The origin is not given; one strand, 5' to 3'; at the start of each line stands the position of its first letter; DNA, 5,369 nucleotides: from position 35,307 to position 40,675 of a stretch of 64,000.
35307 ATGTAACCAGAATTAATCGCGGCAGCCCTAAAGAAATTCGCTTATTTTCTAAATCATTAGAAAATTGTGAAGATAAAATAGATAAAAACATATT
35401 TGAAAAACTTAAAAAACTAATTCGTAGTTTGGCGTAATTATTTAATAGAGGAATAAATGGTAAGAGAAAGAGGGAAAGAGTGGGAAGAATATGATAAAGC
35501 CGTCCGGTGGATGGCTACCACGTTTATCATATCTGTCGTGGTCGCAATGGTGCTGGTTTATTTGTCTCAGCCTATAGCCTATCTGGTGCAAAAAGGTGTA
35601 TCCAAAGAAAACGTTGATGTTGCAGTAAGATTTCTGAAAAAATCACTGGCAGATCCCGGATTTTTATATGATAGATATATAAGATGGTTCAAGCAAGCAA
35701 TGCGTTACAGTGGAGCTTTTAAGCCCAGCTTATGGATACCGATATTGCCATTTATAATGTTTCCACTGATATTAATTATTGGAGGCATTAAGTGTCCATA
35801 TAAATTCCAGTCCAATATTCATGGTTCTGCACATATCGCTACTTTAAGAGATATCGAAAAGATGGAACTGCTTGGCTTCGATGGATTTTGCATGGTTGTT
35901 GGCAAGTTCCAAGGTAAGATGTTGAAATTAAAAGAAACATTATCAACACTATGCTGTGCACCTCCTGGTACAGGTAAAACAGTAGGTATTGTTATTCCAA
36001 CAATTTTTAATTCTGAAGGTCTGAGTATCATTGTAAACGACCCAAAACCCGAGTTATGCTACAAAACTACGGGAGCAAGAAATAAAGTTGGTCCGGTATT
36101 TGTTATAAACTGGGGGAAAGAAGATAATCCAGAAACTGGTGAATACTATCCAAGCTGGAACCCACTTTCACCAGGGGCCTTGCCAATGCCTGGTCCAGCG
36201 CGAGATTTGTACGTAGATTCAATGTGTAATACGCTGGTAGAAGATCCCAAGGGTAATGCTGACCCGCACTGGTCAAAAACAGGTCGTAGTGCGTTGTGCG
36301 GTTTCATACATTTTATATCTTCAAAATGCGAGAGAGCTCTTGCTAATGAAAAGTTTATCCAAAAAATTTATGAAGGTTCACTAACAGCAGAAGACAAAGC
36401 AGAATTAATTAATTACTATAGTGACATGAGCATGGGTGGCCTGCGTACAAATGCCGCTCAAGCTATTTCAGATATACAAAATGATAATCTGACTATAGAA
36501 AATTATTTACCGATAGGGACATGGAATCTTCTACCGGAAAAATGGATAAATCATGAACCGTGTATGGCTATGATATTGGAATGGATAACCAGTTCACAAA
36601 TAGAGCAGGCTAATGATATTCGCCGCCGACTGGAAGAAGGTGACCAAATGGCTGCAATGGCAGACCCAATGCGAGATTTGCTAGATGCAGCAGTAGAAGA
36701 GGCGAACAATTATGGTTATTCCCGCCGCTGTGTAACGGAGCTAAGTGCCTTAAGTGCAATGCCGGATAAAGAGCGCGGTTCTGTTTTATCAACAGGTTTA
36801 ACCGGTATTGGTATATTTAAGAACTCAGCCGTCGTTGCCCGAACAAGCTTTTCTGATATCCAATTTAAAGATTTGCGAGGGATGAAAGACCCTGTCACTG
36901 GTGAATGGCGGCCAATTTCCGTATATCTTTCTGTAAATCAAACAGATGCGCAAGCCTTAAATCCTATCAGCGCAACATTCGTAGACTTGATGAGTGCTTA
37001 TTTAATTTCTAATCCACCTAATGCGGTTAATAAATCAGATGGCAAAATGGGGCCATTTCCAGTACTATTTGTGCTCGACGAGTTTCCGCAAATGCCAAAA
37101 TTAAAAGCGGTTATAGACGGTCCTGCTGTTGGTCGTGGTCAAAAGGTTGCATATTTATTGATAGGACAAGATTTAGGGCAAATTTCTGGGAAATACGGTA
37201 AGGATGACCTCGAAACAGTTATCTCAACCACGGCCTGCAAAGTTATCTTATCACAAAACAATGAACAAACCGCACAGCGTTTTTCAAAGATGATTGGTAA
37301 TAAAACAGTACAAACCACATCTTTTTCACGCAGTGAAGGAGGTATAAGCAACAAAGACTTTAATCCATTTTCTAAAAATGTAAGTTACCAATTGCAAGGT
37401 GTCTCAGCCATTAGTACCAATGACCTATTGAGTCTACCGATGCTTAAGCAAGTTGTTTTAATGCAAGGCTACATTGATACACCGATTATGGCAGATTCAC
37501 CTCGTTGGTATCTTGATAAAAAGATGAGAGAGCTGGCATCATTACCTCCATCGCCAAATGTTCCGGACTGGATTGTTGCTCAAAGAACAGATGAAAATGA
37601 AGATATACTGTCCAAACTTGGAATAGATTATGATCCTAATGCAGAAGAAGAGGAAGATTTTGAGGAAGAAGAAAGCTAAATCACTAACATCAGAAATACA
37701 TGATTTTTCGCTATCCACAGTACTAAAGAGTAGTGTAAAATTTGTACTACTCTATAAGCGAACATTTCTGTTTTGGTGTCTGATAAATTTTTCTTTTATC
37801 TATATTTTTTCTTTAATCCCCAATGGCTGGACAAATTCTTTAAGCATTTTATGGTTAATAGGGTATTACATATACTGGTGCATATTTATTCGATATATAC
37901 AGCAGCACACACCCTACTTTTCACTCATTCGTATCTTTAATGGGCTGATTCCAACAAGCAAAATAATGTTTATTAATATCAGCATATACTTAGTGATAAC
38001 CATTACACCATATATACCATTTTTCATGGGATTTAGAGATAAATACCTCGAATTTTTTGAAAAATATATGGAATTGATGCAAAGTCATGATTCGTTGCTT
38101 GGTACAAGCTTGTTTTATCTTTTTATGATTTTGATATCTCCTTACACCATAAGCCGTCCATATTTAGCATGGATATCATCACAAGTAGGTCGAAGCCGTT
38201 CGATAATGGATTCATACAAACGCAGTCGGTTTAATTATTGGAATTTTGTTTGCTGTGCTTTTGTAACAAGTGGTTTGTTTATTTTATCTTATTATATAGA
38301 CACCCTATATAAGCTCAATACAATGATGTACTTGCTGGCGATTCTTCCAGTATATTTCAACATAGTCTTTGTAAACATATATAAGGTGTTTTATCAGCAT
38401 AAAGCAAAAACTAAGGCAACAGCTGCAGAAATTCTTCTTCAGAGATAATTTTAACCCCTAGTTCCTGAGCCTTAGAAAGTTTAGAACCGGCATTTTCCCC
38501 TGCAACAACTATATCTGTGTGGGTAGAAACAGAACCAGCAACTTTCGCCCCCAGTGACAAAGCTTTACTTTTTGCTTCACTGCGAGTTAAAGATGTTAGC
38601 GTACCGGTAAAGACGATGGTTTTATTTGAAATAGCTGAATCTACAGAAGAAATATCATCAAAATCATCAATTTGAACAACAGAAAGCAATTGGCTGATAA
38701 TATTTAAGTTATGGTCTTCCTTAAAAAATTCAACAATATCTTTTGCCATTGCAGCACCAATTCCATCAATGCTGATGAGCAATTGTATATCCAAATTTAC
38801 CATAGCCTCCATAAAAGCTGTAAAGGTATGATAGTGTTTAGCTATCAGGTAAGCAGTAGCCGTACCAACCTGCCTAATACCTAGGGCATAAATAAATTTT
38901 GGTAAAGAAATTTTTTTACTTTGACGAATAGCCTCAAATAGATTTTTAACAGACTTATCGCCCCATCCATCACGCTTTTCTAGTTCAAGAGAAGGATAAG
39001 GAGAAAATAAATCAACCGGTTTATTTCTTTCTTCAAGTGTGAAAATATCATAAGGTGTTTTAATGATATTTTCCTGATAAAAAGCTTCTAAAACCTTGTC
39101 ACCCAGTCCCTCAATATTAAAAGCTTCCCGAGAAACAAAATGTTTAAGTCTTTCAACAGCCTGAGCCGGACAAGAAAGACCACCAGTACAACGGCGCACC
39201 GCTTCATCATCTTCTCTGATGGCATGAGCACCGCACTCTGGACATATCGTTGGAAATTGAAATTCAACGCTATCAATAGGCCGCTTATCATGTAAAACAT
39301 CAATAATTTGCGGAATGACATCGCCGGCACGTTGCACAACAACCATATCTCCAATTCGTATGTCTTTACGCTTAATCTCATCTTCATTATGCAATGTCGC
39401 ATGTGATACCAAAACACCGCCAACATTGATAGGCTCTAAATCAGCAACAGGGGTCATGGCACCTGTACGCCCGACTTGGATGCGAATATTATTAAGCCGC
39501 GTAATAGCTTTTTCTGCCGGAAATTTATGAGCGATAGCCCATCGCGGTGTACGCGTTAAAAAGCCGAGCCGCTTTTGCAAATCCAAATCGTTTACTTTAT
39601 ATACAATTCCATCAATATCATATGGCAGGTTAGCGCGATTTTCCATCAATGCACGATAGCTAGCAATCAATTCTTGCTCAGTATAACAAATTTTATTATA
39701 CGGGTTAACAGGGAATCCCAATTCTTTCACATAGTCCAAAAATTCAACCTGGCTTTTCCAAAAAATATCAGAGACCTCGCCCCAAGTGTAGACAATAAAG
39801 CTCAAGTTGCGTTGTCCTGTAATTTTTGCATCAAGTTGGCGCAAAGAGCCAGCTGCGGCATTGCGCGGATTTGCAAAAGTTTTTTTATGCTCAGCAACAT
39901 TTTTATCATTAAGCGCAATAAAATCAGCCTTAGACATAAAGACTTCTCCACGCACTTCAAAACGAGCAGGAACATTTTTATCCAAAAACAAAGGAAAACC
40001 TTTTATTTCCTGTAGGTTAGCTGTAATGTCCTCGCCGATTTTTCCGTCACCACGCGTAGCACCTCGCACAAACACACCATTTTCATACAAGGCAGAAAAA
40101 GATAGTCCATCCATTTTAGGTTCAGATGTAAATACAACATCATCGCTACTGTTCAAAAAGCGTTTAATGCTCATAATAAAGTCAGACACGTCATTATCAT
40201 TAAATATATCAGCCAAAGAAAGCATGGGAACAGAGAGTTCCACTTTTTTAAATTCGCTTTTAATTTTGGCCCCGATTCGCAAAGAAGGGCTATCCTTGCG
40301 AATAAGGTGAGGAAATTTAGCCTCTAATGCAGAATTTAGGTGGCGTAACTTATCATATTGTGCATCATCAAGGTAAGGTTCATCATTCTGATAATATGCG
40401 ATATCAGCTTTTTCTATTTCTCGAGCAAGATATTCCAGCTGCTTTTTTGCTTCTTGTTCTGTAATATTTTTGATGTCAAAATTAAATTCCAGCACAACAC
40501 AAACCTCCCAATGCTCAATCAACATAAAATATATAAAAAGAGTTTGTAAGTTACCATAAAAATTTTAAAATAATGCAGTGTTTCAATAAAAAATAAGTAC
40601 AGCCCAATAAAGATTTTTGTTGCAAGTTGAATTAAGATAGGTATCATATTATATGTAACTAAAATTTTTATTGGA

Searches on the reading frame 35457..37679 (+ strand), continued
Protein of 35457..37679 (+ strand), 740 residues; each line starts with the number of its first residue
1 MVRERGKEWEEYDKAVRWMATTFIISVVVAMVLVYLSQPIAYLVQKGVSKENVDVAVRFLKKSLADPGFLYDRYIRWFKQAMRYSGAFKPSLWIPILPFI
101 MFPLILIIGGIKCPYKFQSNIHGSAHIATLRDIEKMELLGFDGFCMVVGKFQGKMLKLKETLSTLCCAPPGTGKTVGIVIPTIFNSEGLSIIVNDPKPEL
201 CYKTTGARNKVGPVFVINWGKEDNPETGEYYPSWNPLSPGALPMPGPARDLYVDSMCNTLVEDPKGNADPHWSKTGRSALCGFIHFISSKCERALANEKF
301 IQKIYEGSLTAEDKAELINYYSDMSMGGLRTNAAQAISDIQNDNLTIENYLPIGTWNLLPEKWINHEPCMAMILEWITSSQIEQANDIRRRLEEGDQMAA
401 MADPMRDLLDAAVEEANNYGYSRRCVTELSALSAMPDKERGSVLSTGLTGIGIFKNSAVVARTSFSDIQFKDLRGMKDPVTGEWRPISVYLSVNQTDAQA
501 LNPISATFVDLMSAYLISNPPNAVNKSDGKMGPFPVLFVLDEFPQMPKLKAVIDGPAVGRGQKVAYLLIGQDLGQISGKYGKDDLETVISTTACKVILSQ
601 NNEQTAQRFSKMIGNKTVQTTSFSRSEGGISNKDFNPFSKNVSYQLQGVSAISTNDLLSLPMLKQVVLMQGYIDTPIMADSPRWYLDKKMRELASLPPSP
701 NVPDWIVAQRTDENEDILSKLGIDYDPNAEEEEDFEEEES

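Call 52: search_dna_similar(query=window:35457-37679:+, collection=plasmids, mode=protein, max_rows=12)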
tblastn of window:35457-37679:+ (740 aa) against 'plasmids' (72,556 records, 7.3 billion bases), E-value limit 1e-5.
Records with a match: 4575; places in all: 4695; records where one place covers at least 80% of the query: 1.
Best place of each record, by identity: <60% 4575.
By first word of the organism name: Escherichia 934; Klebsiella 544; Pseudomonas 255; Enterobacter 170; Xanthomonas 167; Agrobacterium 167; Salmonella 167; Bacillus 134; Rhizobium 126; Citrobacter 110; and 247 more.
By predicted mobility (MOB-suite, as given by PLSDB): conjugative 3627; non-mobilizable 626; mobilizable 322.
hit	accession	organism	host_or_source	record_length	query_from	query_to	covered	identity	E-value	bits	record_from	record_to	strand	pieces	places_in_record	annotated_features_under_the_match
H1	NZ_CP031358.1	Erythrobacter aureus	marine sediment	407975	113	713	73%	37.9%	9e-61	382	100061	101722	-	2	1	type IV secretory system conjugative DNA transfer family protein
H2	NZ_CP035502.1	Sphingosinicella sp. BN140058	Cell culture,soil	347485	113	713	81%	33.6%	1e-95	333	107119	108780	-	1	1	type IV secretory system conjugative DNA transfer family protein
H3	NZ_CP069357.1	Microvirga sp. VF16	Vachellia farnesiana,Cell culture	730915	129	710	79%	34.1%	3e-67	343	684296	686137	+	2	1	type IV secretory system conjugative DNA transfer family protein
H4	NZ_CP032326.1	Azospirillum argentinense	soil sample,Agricultural field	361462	112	692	79%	28.2%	6e-55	212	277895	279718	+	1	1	type IV secretory system conjugative DNA transfer family protein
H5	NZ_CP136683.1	Thalassospira lucentensis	Macrocystis pyrifera gametophyte,Whole ...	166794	16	703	70%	30.9%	7e-39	237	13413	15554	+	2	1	type IV secretory system conjugative DNA transfer family protein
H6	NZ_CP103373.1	Massilia sp. H6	Whole genome of bacteria,soil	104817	118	699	79%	24.5%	2e-19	101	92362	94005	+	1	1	type IV secretory system conjugative DNA transfer family protein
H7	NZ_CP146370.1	Brevundimonas olei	Verticillium dahliae,cell ...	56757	116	724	68%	28.5%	2e-15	156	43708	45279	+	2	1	type IV secretory system conjugative DNA transfer family protein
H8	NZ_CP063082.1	Helicobacter cinaedi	Homo sapiens,isolate,blood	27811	122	699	78%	24.7%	3e-27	126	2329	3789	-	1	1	type IV secretory system conjugative DNA transfer family protein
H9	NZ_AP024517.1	Nitrosospira sp. NRS527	Oryza sativa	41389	114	692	64%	30.2%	3e-25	211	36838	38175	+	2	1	type IV secretory system conjugative DNA transfer family protein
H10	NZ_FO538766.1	Magnetospira sp. QH-2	-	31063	117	703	69%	27.6%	1e-21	199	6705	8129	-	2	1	type IV secretory system conjugative DNA transfer family protein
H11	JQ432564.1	uncultured bacterium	-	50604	116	717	67%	27.6%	5e-11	133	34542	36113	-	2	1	traG: TraG coupling protein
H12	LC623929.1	uncultured bacterium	-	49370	116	717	67%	27.6%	6e-11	132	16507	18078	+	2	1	TraM recognition domain-containing protein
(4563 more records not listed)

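Call 53: get_annotated_region(hit=H2, flank=9000)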
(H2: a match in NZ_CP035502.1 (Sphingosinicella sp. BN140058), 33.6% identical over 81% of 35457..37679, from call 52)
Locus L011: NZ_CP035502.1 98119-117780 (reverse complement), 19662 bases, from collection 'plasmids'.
description: Sphingosinicella sp. BN140058 plasmid p1, complete sequence
organism: Sphingosinicella sp. BN140058 (NCBI taxid 1892855)
taxonomy: Bacteria; Pseudomonadota; Alphaproteobacteria; Sphingomonadales; Sphingosinicellaceae; Sphingosinicella; Sphingosinicella sp. BN140058
host: -; source: Cell culture,soil; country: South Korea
typing (MOB-suite, as given by PLSDB): mobilizable; relaxase MOBQ
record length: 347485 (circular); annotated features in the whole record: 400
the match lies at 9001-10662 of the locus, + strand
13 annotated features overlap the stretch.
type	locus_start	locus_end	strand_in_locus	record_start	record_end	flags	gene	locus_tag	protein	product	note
CDS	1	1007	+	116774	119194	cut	-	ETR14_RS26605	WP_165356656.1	hypothetical protein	-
CDS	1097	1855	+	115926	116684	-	-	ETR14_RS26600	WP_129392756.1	hypothetical protein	-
CDS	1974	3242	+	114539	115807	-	-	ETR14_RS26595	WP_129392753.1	hypothetical protein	-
CDS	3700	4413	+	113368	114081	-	-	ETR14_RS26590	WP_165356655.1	type IV secretion system protein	-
CDS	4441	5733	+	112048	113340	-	-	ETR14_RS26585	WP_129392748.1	TrbG/VirB9 family P-type conjugative transfer protein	-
CDS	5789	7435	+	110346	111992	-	-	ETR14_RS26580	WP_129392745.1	TrbI/VirB10 family protein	-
CDS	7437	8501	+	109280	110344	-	-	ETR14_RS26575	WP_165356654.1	ATPase, T2SS/T4P/T4SS family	-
CDS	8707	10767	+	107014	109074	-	-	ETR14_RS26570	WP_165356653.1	type IV secretory system conjugative DNA transfer family protein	-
CDS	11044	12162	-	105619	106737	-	-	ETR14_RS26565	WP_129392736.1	hypothetical protein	-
CDS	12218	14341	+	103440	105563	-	-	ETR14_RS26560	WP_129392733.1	DNA topoisomerase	GO:0006265 - DNA topological change [Evidence IEA]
CDS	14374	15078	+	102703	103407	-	-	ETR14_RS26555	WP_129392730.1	hypothetical protein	-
CDS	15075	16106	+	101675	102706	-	-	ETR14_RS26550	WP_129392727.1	CHC2 zinc finger domain-containing protein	GO:0006260 - DNA replication [Evidence IEA]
CDS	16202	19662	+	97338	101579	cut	-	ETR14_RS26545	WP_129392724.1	hypothetical protein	-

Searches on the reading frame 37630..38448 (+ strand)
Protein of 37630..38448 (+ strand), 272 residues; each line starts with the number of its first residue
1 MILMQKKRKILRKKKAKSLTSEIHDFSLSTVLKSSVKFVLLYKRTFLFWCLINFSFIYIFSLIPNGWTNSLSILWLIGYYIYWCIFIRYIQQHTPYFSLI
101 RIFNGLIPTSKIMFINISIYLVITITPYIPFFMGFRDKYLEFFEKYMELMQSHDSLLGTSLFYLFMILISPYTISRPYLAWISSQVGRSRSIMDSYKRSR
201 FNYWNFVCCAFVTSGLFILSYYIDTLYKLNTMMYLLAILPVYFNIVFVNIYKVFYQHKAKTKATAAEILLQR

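Call 4: search_protein_families(library=pfam, proteins=[window:37630-38448:+], max_evalue=0.1)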
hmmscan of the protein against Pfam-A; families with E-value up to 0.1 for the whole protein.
window:37630-38448:+ (272 aa): 0 families

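Call 5: search_protein_families(library=ncbifam, proteins=[window:37630-38448:+], max_evalue=0.1)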
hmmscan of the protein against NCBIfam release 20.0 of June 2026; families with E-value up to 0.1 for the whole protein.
window:37630-38448:+ (272 aa): 0 families

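Call 16: search_protein_families(library=phrogs, proteins=[window:37630-38448:+], max_evalue=0.01)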
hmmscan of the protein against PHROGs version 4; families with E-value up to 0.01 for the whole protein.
window:37630-38448:+ (272 aa): 0 families

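Call 45: search_protein_families(library=padloc, proteins=[window:37630-38448:+], max_evalue=0.01)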
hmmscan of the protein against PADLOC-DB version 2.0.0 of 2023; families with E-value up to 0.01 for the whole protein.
window:37630-38448:+ (272 aa): 0 families

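Call 90: search_protein_families(library=pfam, proteins=[window:37630-38445:+], max_evalue=10)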
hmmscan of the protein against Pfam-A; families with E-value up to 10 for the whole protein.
window:37630-38445:+ (272 aa): 0 families
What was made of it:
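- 37630..38448 (+): g6: 272-aa polytopic membrane protein whose start overlaps the T4CP stop by 50 nt. No family hit (calls 4, 90).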

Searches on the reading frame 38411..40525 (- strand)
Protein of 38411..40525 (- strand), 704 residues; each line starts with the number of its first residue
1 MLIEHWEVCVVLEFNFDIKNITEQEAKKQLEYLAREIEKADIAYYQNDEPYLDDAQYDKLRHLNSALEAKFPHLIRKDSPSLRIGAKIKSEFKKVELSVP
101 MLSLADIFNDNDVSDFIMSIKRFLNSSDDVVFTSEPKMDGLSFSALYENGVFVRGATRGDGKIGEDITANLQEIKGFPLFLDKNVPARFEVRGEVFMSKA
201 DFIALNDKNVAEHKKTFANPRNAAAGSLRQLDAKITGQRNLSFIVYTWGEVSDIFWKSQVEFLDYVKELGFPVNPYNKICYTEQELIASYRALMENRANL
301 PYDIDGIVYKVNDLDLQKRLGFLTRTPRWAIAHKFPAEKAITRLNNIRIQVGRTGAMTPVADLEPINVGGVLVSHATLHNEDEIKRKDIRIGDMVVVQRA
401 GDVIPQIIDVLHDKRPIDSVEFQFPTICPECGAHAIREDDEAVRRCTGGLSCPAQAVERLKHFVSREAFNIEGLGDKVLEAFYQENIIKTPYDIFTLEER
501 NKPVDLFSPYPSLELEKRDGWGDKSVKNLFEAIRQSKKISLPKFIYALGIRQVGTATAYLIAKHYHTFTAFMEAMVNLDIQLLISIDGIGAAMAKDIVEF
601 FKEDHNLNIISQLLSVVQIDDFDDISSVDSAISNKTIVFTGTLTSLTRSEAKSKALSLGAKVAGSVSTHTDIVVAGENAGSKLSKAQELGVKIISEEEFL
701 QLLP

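Call 4: search_protein_families(library=pfam, proteins=[window:38411-40525:-], max_evalue=0.1)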
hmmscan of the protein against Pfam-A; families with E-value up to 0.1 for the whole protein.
window:38411-40525:- (704 aa): 9 families
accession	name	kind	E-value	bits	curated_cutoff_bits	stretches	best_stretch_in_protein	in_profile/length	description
PF01653.23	DNA_ligase_aden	-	5.1e-90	301.8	27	1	90-338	2-253/253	NAD-dependent DNA ligase adenylation domain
PF03120.22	DNA_ligase_OB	-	2.8e-34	117.3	32.9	1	342-416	2-76/79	NAD-dependent DNA ligase OB-fold domain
PF12826.13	HHH_2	-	1.8e-16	60.5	27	1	543-610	1-64/64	Helix-hairpin-helix motif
PF00533.33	BRCT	-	1e-14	55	21.3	1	633-702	7-77/78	BRCA1 C Terminus (BRCT) domain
PF03119.21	DNA_ligase_ZBD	-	2e-10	40.8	25.8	1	428-454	2-27/27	NAD-dependent DNA ligase C4 zinc finger domain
PF14520.12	HHH_5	-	4e-06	27.7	27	1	546-603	3-57/57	Helix-hairpin-helix domain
PF12738.14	PTCB-BRCT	-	0.00058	20.3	22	1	639-695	5-60/63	twin BRCT domain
PF22745.1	Nlig-Ia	-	0.002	19.2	27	1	30-76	6-52/92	DNA ligase-like, N-terminal NAD+-binding domain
PF12836.13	HHH_3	-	0.0078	16.7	27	1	580-620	13-53/65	Helix-hairpin-helix motif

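Call 5: search_protein_families(library=ncbifam, proteins=[window:38411-40525:-], max_evalue=0.1)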
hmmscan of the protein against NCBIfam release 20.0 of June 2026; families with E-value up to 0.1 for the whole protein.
window:38411-40525:- (704 aa): 11 families
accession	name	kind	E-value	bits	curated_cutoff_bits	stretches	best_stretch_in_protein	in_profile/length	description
NF005932.1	PRK07956.1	equivalog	3.7e-257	855.1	369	1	29-703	2-664/664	NAD-dependent DNA ligase LigA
TIGR00575.1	dnlj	equivalog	7.9e-229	761.3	444.45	1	33-699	1-652/652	NAD-dependent DNA ligase LigA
NF010931.0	PRK14351.1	equivalog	1.9e-174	582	1051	1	18-703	24-682/692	NAD-dependent DNA ligase LigA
NF010930.0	PRK14350.1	equivalog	8e-115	384.7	652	1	25-699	4-661/669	NAD-dependent DNA ligase LigA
NF005987.0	PRK08097.1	equivalog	3.2e-45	154.6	498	1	19-622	23-560/562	NAD-dependent DNA ligase LigB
NF004844.0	PRK06195.1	equivalog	2.8e-09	36.8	373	1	625-693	219-281/309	DNA polymerase III subunit epsilon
NF047932.1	antiphage_GapS2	exception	7.5e-07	29.5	330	1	630-695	118-188/189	anti-phage protein GapS2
NF004719.0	PRK06063.1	equivalog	4.6e-05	22.5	389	1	644-703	245-306/331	DEDDh family exonuclease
NF041094.1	CheX_Thtogales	equivalog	0.062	13.1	280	0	579-642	39-99/152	CheY-P phosphatase CheX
TIGR01259.1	comE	subfamily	0.068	13.2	152.35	0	570-617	54-104/120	comEA protein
TIGR01448.2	helicase_RecD2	equivalog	0.08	11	500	0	527-619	61-150/713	SF1B family DNA helicase RecD2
